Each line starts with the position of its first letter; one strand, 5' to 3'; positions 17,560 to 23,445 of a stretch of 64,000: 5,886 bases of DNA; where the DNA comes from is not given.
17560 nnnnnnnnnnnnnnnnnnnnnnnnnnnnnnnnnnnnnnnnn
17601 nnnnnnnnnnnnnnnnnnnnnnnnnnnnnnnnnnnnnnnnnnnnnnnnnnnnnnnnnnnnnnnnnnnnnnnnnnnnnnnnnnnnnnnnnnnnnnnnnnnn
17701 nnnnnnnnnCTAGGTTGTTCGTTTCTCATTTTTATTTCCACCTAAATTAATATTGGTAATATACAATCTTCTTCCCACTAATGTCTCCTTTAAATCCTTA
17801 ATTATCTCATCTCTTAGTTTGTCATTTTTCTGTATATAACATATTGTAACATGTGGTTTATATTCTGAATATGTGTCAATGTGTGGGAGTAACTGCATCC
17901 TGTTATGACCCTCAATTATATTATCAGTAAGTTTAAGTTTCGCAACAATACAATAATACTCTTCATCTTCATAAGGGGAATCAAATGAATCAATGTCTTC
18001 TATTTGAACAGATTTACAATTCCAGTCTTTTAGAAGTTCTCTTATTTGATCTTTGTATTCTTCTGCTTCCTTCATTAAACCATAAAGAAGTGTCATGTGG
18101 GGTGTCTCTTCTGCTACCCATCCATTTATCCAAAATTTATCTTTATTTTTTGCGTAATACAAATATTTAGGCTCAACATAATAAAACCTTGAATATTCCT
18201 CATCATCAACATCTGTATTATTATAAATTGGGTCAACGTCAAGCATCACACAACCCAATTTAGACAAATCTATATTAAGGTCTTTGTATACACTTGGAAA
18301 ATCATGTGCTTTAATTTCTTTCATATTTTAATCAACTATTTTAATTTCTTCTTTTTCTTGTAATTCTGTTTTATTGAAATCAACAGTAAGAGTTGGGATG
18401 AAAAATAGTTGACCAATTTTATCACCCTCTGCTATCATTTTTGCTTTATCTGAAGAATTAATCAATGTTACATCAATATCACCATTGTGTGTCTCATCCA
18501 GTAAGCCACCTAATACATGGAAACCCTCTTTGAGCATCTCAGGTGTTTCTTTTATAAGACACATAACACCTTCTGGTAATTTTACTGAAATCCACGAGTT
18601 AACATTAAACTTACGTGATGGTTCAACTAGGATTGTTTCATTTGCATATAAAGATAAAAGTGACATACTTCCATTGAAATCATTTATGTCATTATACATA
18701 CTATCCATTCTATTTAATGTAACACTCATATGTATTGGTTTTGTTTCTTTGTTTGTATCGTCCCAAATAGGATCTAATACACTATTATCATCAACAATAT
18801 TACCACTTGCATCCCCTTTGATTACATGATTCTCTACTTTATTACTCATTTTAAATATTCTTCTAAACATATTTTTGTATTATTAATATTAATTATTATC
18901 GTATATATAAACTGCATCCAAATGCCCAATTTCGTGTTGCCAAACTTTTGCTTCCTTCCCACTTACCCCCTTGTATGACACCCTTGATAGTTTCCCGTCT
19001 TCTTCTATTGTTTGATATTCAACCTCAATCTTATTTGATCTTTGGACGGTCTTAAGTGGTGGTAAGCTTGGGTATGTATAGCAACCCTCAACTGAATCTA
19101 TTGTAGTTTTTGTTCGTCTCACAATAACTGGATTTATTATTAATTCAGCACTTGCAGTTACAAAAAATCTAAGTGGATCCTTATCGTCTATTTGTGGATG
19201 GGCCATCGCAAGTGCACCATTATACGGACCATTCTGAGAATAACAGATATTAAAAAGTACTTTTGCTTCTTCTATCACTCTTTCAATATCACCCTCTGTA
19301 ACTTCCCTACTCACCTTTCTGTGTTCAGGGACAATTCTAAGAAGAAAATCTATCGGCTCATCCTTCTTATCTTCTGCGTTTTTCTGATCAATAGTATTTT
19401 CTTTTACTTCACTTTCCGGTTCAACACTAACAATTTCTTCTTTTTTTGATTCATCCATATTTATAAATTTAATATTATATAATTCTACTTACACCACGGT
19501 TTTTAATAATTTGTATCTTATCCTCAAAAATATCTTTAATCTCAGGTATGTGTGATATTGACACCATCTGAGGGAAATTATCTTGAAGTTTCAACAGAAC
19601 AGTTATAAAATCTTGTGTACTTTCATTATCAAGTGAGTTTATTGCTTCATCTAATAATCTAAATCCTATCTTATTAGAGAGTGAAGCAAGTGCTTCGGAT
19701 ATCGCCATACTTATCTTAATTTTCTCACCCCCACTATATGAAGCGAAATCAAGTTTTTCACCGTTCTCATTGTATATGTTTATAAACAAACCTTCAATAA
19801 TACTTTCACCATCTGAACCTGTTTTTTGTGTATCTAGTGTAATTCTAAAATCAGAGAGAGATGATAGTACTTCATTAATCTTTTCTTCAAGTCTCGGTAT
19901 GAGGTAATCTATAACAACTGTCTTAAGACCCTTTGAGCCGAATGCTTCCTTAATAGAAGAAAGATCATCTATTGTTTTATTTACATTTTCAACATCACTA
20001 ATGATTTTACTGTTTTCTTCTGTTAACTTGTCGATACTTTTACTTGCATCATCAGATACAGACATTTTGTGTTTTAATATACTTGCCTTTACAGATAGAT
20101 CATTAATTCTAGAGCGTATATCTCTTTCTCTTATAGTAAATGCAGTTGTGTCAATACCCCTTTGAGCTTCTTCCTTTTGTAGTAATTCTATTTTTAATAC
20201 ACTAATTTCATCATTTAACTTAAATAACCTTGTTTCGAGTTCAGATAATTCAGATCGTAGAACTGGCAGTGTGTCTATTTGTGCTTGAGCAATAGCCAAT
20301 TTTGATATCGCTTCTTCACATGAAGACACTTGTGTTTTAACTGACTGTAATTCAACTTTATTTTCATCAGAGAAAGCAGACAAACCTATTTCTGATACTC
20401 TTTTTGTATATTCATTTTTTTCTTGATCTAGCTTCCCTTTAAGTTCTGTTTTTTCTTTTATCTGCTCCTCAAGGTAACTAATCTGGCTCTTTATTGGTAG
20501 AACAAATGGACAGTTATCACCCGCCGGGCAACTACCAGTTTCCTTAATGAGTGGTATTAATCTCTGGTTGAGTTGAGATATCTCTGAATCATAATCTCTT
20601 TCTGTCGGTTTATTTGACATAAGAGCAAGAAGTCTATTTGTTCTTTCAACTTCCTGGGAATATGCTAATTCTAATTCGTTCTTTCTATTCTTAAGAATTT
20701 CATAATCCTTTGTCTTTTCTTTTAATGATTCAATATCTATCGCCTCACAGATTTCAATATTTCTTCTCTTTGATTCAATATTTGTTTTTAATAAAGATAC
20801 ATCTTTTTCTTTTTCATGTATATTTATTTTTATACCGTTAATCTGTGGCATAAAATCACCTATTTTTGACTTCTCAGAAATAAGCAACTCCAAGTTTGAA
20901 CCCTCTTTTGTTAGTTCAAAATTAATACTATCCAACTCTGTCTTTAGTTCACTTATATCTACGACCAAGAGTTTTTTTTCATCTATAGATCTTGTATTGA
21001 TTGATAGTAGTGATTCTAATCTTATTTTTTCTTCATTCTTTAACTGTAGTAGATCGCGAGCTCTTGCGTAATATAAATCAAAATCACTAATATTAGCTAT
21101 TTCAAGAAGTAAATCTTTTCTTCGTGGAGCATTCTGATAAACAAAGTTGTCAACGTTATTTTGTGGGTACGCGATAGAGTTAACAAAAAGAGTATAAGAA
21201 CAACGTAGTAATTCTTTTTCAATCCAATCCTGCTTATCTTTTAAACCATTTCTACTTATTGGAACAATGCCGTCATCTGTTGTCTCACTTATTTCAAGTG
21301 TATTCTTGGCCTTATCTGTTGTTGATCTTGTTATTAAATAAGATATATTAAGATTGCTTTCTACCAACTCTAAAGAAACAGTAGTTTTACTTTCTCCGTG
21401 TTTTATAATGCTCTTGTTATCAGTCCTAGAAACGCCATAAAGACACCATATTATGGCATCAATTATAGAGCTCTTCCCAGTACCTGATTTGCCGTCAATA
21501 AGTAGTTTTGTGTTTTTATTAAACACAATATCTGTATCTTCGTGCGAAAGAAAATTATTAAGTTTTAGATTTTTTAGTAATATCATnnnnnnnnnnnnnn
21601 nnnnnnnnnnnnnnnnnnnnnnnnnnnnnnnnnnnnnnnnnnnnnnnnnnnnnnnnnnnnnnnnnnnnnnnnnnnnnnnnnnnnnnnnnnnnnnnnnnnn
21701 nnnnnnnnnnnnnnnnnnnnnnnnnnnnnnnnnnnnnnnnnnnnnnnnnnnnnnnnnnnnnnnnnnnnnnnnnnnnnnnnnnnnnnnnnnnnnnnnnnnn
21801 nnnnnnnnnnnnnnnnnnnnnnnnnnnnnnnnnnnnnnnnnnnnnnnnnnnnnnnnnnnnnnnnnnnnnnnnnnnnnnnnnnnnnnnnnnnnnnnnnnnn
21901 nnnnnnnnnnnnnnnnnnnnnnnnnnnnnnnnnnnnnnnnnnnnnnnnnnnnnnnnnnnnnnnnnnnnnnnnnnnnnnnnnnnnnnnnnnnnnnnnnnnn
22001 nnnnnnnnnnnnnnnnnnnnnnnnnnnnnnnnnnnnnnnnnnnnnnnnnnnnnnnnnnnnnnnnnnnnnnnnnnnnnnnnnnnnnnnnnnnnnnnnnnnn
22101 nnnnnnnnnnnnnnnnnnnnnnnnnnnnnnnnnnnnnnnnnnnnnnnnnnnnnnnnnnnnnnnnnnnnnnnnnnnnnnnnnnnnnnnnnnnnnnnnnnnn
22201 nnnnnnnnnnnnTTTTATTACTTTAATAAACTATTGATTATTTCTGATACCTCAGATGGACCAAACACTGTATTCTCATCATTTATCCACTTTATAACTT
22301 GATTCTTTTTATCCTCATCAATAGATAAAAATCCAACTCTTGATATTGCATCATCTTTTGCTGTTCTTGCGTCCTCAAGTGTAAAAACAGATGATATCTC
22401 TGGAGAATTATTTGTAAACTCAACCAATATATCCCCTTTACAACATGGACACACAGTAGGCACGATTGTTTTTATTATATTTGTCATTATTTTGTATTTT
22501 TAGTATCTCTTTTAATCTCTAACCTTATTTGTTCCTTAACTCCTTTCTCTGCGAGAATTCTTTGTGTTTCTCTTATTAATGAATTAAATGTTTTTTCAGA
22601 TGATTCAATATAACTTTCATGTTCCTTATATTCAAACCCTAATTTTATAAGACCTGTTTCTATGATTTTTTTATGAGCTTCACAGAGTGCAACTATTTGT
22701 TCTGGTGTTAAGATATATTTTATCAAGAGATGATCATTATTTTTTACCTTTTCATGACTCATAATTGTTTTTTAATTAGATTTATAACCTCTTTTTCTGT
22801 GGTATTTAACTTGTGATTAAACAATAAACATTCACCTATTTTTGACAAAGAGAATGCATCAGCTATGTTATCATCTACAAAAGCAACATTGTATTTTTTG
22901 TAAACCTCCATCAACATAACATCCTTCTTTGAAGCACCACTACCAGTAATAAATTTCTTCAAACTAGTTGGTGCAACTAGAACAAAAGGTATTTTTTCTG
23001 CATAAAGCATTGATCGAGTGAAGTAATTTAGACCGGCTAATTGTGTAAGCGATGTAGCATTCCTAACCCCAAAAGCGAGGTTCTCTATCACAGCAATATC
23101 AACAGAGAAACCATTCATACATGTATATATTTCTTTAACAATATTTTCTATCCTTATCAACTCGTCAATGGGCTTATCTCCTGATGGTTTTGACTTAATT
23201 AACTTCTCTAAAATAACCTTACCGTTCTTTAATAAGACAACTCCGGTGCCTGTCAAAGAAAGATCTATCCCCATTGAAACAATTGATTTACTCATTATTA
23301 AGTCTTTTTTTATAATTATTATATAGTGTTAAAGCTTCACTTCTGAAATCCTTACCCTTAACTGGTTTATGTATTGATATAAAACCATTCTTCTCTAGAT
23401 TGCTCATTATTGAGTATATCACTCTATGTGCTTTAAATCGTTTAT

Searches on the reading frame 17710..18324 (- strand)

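Call 44: search_protein_families(library=pfam, proteins=[window:17710-18324:-], max_evalue=0.001)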
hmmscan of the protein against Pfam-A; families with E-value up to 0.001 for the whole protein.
window:17710-18324:- (204 aa): 2 families
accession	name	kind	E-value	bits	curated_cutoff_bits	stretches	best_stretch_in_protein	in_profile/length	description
PF13563.12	2_5_RNA_ligase2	-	1.7e-06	28.6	27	1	69-194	20-145/152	2'-5' RNA ligase superfamily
PF23474.1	Acb1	-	0.00054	20.1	27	0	118-172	66-119/144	Anti-CBASS protein Acb1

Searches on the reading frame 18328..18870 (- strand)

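Call 45: search_protein_families(library=pfam, proteins=[window:18328-18870:-], max_evalue=0.001)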
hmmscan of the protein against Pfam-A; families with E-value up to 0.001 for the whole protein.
window:18328-18870:- (180 aa): 1 family
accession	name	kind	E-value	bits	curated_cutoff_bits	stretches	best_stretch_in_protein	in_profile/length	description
PF00692.24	dUTPase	-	1.8e-10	41.1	22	1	73-169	17-113/129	dUTPase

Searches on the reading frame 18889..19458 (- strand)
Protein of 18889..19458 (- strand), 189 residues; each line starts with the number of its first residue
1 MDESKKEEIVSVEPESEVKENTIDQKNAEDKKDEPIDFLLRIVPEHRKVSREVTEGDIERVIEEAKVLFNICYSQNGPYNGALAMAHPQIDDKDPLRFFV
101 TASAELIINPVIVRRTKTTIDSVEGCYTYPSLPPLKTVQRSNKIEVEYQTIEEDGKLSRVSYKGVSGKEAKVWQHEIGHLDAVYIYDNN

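Call 44: search_protein_families(library=pfam, proteins=[window:18889-19458:-], max_evalue=0.001)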
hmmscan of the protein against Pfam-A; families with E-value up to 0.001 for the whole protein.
window:18889-19458:- (189 aa): 1 family
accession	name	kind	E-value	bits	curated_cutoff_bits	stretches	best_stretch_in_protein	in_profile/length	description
PF01327.26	Pep_deformylase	-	4.6e-15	56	22.8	1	47-188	13-149/156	Polypeptide deformylase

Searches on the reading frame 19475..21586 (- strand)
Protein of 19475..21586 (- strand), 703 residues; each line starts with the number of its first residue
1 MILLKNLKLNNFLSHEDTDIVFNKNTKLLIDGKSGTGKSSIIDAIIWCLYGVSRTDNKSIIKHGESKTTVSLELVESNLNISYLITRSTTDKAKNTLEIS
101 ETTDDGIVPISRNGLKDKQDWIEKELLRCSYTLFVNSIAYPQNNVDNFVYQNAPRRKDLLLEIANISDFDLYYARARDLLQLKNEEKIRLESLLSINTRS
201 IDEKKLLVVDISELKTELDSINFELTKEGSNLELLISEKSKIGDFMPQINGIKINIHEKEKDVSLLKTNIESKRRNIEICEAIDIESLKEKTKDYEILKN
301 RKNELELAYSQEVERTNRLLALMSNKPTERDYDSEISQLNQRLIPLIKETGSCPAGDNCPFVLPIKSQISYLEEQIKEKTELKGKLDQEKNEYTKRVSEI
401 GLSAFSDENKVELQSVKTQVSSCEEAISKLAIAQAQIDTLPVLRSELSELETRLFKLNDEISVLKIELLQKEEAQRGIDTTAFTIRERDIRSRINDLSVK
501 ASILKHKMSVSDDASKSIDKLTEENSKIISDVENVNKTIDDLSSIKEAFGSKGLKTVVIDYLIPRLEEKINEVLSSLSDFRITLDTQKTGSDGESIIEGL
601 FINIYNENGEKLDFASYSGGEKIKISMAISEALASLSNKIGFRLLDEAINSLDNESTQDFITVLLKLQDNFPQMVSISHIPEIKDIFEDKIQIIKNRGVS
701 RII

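Call 15: search_protein_families(library=phrogs, proteins=[window:19475-21586:-], max_evalue=0.001)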
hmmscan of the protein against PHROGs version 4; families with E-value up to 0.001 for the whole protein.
window:19475-21586:- (703 aa): 5 families
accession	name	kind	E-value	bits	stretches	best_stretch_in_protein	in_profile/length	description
phrog_77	-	DNA, RNA and nucleotide metabolism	5.6e-68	231.3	1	1-702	295-952/967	SbcC-like subunit of palindrome specific endonuclease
phrog_1499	-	unknown function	4.1e-14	53.7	1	2-319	3-274/427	-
phrog_19980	-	unknown function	5.2e-08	32.7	1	6-57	5-59/1068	-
phrog_21388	-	DNA, RNA and nucleotide metabolism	2.2e-07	32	1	1-95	1-106/126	exonuclease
phrog_293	-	moron, auxiliary metabolic gene and host takeover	0.00063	18.8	1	611-698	543-624/1058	ABC transporter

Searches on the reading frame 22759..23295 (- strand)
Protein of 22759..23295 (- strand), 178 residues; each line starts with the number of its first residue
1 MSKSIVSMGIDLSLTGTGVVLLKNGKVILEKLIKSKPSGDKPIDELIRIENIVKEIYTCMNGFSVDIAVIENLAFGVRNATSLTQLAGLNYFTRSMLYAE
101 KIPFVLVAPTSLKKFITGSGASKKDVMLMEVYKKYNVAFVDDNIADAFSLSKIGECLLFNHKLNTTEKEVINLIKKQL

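Call 45: search_protein_families(library=pfam, proteins=[window:22759-23295:-], max_evalue=0.001)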
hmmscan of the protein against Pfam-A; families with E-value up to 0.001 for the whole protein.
window:22759-23295:- (178 aa): 1 family
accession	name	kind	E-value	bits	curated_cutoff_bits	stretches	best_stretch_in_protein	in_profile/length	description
PF02075.23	RuvC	-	5.2e-06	26.9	22.2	1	8-148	2-142/148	Crossover junction endodeoxyribonuclease RuvC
